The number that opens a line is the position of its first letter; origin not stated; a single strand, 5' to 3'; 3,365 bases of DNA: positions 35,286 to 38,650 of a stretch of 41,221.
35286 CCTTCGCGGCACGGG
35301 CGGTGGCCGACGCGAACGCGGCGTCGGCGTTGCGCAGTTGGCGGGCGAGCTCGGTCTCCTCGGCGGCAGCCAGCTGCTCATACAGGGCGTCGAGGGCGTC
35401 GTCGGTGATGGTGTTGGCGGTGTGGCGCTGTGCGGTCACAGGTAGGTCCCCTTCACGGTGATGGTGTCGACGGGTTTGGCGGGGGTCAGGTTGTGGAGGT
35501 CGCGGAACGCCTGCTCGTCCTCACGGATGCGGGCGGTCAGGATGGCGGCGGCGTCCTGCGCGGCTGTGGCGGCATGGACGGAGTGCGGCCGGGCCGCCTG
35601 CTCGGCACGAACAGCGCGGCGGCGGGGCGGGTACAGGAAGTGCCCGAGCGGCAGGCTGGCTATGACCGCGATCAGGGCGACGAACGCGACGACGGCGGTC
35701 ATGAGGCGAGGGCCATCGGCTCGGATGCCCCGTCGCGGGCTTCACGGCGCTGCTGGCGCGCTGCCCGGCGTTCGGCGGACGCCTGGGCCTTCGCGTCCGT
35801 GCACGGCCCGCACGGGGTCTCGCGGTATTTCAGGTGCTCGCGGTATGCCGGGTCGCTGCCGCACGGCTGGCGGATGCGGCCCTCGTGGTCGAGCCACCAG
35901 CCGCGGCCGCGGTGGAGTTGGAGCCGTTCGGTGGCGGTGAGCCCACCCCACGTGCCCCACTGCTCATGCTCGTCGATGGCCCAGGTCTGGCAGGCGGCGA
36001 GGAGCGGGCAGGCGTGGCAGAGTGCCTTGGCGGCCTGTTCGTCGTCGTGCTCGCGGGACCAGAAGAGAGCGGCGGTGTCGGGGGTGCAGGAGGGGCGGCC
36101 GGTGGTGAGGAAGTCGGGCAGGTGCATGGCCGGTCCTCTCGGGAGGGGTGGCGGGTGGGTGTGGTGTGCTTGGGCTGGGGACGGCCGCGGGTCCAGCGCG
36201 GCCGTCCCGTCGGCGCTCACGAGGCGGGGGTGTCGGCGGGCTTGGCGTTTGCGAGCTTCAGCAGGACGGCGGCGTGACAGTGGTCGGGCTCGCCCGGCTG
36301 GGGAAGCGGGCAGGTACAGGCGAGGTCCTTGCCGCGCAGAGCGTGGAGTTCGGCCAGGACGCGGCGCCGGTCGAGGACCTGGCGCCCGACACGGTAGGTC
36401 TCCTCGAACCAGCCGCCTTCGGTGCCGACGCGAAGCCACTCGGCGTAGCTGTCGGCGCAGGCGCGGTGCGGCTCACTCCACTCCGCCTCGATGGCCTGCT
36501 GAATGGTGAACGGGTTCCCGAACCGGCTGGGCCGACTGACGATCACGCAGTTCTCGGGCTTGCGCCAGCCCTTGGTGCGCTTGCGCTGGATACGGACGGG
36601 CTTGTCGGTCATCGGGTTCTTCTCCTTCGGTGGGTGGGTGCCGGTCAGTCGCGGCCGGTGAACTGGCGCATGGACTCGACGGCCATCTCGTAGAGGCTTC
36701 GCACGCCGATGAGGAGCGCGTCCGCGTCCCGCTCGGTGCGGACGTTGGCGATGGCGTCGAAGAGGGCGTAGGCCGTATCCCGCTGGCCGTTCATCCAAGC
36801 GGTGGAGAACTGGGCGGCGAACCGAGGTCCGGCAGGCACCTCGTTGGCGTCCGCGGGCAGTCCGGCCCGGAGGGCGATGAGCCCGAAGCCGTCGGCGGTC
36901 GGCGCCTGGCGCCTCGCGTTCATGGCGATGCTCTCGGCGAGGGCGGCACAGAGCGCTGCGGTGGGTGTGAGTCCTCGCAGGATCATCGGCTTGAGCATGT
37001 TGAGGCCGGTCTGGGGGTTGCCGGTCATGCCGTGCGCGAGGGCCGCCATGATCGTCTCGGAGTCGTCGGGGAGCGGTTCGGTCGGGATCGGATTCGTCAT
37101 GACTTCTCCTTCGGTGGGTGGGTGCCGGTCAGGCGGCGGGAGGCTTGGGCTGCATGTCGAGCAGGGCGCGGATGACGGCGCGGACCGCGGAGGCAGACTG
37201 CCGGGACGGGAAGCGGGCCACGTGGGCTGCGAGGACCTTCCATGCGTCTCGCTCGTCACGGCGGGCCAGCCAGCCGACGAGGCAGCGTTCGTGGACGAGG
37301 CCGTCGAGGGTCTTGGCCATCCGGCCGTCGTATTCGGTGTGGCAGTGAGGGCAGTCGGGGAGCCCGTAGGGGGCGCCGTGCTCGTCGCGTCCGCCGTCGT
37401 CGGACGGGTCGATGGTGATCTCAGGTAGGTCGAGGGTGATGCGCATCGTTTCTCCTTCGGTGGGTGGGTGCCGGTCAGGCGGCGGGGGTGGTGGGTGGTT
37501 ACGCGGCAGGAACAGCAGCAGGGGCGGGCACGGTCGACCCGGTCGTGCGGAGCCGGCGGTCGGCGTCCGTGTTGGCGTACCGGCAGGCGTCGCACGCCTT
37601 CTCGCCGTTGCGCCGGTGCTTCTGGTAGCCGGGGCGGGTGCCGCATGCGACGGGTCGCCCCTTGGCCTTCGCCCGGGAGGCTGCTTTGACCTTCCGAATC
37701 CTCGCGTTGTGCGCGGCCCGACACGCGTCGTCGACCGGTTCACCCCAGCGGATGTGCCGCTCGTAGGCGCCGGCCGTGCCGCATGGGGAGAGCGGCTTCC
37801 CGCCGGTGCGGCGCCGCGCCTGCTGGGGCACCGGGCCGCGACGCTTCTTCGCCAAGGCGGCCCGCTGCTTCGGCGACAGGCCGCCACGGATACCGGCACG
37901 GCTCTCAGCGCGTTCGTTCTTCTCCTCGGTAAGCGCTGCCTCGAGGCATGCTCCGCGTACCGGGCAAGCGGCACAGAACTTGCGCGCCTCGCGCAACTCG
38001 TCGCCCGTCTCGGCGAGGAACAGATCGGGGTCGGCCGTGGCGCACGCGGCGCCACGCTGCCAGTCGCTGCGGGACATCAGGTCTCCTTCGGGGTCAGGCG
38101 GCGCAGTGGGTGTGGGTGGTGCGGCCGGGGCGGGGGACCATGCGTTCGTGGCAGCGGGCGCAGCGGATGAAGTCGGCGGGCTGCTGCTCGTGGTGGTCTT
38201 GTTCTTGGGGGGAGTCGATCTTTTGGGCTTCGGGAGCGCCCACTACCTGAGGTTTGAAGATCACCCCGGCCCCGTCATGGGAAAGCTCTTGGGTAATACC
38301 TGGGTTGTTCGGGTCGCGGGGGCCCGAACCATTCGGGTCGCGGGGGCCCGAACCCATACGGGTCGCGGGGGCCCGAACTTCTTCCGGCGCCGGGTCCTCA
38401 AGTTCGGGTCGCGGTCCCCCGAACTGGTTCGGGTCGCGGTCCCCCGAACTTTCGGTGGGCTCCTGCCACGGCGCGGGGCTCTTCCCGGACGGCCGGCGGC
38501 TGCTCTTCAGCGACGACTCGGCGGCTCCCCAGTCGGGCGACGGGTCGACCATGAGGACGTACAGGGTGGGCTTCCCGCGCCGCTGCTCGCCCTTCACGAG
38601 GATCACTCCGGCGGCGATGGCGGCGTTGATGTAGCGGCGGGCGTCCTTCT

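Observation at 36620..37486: Orientation-locked gene-junction repeat family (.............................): stoperator- or start-associated-sequence-like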

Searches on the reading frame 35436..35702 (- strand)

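Call 11: search_protein_families(library=pfam, proteins=[window:35436-35702:-], max_evalue=0.01)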
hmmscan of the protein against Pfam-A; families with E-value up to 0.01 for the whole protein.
window:35436-35702:- (88 aa): 1 family
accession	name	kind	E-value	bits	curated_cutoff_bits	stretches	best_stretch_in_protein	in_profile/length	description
PF14012.11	DUF4229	-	0.0038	17.7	27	1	7-38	33-64/68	Protein of unknown function (DUF4229)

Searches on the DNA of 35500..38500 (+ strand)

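Call 4: search_dna_similar(query=window:35500-38500:+, collection=phages, mode=near, max_rows=30)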
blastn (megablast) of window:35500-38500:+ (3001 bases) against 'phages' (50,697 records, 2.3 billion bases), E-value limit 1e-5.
Records with a match: 2; places in all: 2; records where one place covers at least 80% of the query: 0.
Best place of each record, by identity: 90-95% 2.
By first word of the organism name: Gordonia 2.
By host as written in the record: Gordonia rubripertincta NRRL B-16540 SEA 2.
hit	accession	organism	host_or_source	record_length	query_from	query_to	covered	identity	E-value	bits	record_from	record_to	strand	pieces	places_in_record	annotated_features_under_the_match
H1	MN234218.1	Gordonia phage Powerball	Gordonia rubripertincta NRRL B-16540 SEA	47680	1054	1092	1%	94.9%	1e-6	62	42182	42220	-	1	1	64: hypothetical protein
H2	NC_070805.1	Gordonia phage Powerball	Gordonia rubripertincta NRRL B-16540 SEA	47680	1054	1092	1%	94.9%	1e-6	62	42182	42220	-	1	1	64: hypothetical protein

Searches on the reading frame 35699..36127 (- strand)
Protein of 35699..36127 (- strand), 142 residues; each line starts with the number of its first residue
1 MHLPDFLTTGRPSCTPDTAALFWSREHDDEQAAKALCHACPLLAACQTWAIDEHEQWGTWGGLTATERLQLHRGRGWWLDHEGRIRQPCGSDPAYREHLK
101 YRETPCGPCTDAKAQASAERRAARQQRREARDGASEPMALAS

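Call 11: search_protein_families(library=pfam, proteins=[window:35699-36127:-], max_evalue=0.01)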
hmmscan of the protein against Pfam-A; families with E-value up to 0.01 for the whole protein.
window:35699-36127:- (142 aa): 1 family
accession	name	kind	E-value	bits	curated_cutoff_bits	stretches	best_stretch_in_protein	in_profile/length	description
PF02467.21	Whib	-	2.4e-15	57.3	23.6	1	11-71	4-65/65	Transcription factor WhiB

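Call 14: find_related_loci(query=window:35699-36127:-, collection=viral_contigs, flank=10000)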
Query window:35699-36127:- (142 aa) in viral_contigs; peptide patterns used: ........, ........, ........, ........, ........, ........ (x = any residue, [..] = any of these).
9 stretches matched a pattern; 1 encode a relative of the query (tblastn E <= 1e-3); 1 distinct loci.
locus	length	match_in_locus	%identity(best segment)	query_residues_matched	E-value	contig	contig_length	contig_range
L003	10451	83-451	78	1-123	1e-62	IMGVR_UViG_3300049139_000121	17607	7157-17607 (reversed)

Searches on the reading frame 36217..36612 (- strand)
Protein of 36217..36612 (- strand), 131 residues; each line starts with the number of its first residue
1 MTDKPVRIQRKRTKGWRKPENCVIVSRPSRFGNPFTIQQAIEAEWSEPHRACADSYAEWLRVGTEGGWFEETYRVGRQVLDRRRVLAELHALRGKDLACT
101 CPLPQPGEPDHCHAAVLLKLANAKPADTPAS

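Call 11: search_protein_families(library=pfam, proteins=[window:36217-36612:-], max_evalue=0.01)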
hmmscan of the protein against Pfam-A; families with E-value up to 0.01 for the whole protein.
window:36217-36612:- (131 aa): 1 family
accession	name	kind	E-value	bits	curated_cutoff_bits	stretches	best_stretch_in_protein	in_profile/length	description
PF14216.11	DUF4326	-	4.3e-20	72.6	25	1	11-119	1-82/82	Domain of unknown function (DUF4326)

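Call 30: find_related_loci(query=window:36217-36612:-, collection=viral_contigs, flank=4000)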
Query window:36217-36612:- (131 aa) in viral_contigs; peptide patterns used: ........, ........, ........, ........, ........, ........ (x = any residue, [..] = any of these).
43 stretches matched a pattern; 40 encode a relative of the query (tblastn E <= 1e-3); 40 distinct loci.
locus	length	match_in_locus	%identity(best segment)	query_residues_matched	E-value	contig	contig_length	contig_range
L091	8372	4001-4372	81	2-126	5e-68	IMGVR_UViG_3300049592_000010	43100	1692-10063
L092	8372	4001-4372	81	2-126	2e-67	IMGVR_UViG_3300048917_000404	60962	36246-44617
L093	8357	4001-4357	76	5-123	4e-65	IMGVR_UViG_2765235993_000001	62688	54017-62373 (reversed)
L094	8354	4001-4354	81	5-122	3e-64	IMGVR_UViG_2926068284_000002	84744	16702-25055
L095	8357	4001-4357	77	5-123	3e-62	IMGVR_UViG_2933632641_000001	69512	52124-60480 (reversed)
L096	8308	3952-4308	75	5-123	6e-62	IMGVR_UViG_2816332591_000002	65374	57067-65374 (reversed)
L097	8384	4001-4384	70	5-126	4e-59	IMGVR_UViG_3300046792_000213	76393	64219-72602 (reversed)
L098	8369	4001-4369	71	5-121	4e-57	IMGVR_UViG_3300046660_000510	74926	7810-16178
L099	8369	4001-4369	77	7-129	4e-56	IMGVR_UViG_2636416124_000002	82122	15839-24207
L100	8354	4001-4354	72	6-122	2e-55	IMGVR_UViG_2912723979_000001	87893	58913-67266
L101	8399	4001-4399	51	1-122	8e-38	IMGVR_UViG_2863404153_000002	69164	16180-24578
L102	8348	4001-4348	58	5-122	2e-37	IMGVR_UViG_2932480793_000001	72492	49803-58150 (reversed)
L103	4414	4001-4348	50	1-127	3e-32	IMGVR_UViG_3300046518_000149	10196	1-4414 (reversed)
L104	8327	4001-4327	54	2-121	2e-29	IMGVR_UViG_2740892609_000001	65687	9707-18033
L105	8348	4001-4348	46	5-123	7e-27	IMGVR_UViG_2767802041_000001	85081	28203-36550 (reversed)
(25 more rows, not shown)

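Call 40: search_protein_families(library=phrogs, proteins=[window:36217-36612:-], max_evalue=0.001)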
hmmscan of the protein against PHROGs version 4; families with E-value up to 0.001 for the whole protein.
window:36217-36612:- (131 aa): 2 families
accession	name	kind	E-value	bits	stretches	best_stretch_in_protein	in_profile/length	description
phrog_464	-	unknown function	2.1e-25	91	1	2-127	189-291/322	unknown function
phrog_32227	-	unknown function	4.5e-16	60.3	1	5-128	110-227/230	-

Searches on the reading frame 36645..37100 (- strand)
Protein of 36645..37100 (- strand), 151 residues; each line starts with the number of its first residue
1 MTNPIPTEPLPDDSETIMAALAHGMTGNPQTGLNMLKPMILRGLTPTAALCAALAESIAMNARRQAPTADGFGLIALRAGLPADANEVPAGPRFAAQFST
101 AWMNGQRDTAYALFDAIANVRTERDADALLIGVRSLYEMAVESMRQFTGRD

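Call 11: search_protein_families(library=pfam, proteins=[window:36645-37100:-], max_evalue=0.01)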
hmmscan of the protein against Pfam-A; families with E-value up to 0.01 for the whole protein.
window:36645-37100:- (151 aa): 0 families

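Call 28: find_encoding_contigs(protein=window:36645-37100:-, flank=6000, max_places=10)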
Protein window:36645-37100:- (151 aa): 1 contig read that carries it; 1 place shown.
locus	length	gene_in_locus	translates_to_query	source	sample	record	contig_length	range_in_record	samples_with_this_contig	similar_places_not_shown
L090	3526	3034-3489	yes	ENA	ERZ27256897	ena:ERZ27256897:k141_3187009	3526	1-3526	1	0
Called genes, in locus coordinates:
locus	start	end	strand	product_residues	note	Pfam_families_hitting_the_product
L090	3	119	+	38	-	?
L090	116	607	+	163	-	-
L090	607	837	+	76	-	-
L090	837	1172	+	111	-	-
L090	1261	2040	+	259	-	-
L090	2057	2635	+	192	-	PF02467:Whib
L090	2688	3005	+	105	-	-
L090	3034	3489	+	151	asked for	-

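Call 31: find_related_loci(query=window:36645-37100:-, collection=viral_contigs, flank=4000)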
Query window:36645-37100:- (151 aa) in viral_contigs; peptide patterns used: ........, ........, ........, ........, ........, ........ (x = any residue, [..] = any of these).
10 stretches matched a pattern, but none encodes a relative of the query by tblastn (E <= 1e-3).

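Call 40: search_protein_families(library=phrogs, proteins=[window:36645-37100:-], max_evalue=0.001)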
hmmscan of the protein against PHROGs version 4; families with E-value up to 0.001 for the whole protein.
window:36645-37100:- (151 aa): 0 families

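Call 69: find_homologous_proteins(query=window:36645-37100:-, max_evalue=0.00001)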
Query window:36645-37100:- (151 aa): 67 proteins with E <= 0.00001 among 323 candidates.
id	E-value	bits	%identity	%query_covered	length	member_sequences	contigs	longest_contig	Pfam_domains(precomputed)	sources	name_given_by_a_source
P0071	2.9e-92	324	100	100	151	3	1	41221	-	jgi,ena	-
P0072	1.0e-51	192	61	100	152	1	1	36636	-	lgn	-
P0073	4.0e-50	187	61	99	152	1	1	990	-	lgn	-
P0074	6.9e-47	177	61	99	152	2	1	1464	-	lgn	-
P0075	9.7e-47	176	63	97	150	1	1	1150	-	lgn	-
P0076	1.4e-46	176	61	98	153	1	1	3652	-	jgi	jgi:hypothetical protein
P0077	1.5e-45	172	59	99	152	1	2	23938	-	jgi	jgi:hypothetical protein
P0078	2.5e-45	172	59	99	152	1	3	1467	-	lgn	-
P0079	5.1e-45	171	58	99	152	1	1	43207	-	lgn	-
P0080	1.1e-44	170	56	99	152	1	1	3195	-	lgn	-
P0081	3.0e-44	168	58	99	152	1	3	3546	-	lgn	-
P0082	3.3e-44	168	58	99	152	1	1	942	-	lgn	-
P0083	6.5e-44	167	58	97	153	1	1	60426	-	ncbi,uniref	ncbi:hypothetical protein ACFZAR_36350 [Streptomyces sp. NPDC008222]|uniref:hypothetical protein n=1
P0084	8.6e-44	167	58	100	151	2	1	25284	-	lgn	-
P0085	1.2e-43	166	57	98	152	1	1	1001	-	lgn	-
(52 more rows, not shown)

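Call 73: find_encoding_contigs(protein=P0072, flank=3500, max_places=3)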
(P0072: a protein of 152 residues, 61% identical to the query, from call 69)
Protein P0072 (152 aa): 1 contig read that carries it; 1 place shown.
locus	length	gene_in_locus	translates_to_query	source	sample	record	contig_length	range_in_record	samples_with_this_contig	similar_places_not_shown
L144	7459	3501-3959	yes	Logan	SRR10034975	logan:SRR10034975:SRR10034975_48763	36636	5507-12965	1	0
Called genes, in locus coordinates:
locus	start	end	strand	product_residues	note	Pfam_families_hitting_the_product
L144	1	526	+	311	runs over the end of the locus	-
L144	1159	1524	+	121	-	-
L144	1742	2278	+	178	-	-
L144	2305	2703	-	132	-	-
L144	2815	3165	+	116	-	-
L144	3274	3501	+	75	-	-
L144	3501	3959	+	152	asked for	-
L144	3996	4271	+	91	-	-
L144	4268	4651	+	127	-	-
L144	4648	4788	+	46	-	-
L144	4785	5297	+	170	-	-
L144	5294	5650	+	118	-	-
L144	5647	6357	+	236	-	PF01844:HNH, PF14279:HNH_5 (weak)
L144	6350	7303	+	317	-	PF07505:DUF5131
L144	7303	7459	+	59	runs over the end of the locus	-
